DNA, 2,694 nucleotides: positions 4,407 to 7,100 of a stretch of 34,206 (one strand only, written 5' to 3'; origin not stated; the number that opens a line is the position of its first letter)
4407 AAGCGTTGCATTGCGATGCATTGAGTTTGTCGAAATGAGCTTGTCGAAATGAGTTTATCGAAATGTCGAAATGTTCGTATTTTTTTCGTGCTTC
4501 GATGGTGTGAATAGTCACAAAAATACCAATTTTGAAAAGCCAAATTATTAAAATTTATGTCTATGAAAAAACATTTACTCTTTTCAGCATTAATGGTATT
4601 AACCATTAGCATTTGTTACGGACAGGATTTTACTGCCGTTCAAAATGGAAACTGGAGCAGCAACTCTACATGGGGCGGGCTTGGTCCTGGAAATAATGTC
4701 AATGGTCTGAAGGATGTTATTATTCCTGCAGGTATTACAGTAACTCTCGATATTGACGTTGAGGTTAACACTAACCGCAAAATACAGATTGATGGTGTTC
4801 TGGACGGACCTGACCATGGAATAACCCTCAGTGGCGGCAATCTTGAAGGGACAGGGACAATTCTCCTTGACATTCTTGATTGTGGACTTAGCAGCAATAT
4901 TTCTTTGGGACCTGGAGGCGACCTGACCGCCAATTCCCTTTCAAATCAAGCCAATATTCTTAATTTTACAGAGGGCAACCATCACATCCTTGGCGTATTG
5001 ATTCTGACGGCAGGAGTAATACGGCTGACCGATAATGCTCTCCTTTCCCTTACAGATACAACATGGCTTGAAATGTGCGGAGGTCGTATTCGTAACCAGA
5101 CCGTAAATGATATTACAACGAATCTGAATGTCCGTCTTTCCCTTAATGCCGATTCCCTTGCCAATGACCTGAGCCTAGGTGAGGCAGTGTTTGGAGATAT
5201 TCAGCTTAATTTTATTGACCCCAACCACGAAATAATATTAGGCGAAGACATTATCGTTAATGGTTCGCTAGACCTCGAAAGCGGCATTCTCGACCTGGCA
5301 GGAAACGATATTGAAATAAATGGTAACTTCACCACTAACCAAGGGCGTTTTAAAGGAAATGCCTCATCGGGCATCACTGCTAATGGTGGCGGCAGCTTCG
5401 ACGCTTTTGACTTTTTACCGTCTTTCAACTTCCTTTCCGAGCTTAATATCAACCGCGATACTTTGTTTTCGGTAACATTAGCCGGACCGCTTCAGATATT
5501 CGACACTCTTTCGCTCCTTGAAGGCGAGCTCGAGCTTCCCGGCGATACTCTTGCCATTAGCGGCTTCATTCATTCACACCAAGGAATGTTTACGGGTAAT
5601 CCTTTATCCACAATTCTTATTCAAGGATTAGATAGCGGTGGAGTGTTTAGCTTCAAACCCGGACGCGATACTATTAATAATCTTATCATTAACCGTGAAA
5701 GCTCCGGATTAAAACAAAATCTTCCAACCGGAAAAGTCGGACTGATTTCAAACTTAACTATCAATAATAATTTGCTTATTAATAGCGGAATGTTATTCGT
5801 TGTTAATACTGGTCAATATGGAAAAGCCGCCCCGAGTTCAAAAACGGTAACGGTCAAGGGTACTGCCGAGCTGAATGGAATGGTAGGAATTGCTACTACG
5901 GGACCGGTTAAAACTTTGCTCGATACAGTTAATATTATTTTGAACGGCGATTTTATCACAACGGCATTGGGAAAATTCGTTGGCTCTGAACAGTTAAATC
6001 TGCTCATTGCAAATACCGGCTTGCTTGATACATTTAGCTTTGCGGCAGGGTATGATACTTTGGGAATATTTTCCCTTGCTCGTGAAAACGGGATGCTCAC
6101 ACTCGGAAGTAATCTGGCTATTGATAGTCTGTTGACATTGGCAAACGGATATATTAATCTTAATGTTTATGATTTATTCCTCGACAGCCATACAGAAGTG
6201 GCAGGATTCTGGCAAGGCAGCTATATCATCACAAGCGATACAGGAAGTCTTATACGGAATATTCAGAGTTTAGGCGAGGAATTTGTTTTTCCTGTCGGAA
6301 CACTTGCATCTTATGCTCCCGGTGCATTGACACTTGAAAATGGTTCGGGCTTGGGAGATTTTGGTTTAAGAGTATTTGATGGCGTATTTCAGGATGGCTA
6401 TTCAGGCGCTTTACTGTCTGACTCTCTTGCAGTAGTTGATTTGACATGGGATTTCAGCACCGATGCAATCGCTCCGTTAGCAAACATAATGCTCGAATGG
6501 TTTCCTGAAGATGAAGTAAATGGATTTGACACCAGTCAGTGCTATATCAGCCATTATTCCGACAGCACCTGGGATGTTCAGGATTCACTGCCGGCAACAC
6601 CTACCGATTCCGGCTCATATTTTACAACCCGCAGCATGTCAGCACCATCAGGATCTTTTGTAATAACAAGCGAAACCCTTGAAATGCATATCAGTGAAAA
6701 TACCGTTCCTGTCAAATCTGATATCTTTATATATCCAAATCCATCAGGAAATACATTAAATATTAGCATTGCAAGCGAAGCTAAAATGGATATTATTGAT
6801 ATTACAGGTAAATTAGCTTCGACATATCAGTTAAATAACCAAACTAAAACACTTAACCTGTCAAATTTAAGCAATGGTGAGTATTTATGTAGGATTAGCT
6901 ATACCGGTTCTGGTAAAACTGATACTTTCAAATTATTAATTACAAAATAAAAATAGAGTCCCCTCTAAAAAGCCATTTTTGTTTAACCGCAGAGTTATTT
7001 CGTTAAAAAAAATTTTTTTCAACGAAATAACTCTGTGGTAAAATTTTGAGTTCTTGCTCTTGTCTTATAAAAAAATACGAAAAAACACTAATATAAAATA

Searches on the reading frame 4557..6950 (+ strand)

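Call 44: search_protein_families(library=pfam, proteins=[window:4557-6950:+], max_evalue=0.00001)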
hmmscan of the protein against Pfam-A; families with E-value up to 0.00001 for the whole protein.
window:4557-6950:+ (797 aa): 1 family
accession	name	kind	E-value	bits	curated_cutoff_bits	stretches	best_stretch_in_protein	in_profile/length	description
PF18962.6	Por_Secre_tail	-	4.2e-12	46.6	27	1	725-785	1-67/75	Secretion system C-terminal sorting domain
